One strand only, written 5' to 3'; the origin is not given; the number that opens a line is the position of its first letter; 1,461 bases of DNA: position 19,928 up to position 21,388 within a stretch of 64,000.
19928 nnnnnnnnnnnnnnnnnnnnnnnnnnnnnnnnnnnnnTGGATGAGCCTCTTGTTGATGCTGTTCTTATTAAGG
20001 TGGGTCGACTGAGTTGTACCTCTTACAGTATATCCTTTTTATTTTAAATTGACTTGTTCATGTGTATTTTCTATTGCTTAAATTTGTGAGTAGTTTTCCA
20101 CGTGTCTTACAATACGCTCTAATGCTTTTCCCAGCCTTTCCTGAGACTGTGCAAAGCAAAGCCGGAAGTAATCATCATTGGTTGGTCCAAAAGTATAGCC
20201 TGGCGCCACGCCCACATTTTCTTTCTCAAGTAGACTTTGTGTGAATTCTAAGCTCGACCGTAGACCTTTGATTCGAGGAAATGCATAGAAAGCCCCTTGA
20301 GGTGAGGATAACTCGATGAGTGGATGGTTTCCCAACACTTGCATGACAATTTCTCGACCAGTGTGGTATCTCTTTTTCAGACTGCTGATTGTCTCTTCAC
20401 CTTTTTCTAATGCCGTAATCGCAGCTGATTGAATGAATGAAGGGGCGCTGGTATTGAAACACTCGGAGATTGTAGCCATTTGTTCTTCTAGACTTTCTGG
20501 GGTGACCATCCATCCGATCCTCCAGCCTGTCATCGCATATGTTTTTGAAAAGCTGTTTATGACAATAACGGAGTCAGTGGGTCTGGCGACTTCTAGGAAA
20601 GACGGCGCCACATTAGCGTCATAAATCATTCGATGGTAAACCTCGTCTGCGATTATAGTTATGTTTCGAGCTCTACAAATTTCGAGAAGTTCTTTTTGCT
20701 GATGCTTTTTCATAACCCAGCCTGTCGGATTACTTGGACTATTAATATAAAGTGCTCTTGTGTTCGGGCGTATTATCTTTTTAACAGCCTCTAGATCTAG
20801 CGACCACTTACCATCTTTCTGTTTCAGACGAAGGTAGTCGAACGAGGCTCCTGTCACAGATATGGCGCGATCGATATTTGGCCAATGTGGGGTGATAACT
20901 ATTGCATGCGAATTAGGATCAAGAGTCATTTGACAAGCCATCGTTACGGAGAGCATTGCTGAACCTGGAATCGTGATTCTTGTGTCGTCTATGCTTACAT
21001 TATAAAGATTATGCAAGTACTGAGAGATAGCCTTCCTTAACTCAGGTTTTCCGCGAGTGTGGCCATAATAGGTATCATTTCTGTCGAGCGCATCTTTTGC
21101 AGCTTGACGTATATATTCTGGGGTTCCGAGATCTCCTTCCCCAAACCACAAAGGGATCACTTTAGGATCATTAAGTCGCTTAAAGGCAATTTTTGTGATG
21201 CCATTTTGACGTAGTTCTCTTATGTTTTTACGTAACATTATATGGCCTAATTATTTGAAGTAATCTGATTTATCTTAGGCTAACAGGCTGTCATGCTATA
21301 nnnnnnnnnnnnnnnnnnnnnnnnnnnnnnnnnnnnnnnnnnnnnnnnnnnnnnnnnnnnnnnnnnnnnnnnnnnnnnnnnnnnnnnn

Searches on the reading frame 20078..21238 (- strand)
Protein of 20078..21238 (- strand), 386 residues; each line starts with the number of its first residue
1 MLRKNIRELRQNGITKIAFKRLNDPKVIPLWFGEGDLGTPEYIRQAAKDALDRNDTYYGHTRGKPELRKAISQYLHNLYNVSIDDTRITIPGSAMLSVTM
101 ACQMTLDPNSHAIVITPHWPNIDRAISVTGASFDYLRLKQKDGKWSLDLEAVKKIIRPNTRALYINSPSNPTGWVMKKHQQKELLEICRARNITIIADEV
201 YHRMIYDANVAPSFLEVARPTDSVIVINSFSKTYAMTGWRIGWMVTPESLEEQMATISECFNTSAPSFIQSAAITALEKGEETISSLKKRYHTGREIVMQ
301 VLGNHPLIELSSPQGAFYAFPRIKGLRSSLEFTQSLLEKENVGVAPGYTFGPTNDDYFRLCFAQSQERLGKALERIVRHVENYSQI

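Call 42: search_protein_families(library=ncbifam, proteins=[window:20078-21238:-], max_evalue=1e-40)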
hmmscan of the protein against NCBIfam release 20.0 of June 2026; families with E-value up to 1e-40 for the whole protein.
window:20078-21238:- (386 aa): 33 families (the best 25 are shown)
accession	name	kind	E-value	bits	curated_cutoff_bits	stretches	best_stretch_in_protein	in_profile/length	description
NF004770.0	PRK06108.1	subfamily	1.2e-129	432.6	422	1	2-382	13-394/396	pyridoxal phosphate-dependent aminotransferase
NF041364.1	GntC_guanitoxin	equivalog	1.7e-79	267.3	415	1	36-377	9-354/356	guanitoxin biosynthesis PLP-dependent (S)-gamma-hydroxy-L-arginine cyclodehydratase GntC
NF041091.1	asp_aminotase_Arch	equivalog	2.9e-72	243.6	550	1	26-380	28-375/376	aspartate aminotransferase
NF005817.0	PRK07683.1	equivalog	1.5e-70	237.9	575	1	2-382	5-383/387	aminotransferase A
NF006229.0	PRK08361.1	equivalog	1.7e-68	231.4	624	1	22-381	30-389/391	aspartate aminotransferase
NF005816.0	PRK07682.1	equivalog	1.3e-67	228.1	620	1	3-384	7-387/390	aminotransferase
NF004975.0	PRK06348.1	equivalog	1.4e-66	225.1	549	1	4-377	8-380/384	pyridoxal phosphate-dependent aminotransferase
NF006514.0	PRK08960.1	equivalog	6.7e-66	222.7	554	1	26-382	33-387/388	pyridoxal phosphate-dependent aminotransferase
NF006756.0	PRK09276.1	subfamily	1.3e-63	215.3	507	1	25-377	31-383/387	LL-diaminopimelate aminotransferase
NF005588.0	PRK07309.1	equivalog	1.8e-63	214.8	576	1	25-383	30-389/391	pyridoxal phosphate-dependent aminotransferase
TIGR03540.1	DapC_direct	equivalog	4.3e-61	206.9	593.25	1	20-377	24-381/383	LL-diaminopimelate aminotransferase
NF005977.0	PRK08068.1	subfamily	4.2e-60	204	494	1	15-377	22-384/391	transaminase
NF004769.0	PRK06107.1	equivalog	6.2e-59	199.8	617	1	26-382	34-400/402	aspartate transaminase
NF005601.0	PRK07337.1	equivalog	6.6e-59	200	496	1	23-378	33-390/394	pyridoxal phosphate-dependent aminotransferase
NF006230.0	PRK08363.1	equivalog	1.6e-56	191.8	534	1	7-381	23-393/398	alanine aminotransferase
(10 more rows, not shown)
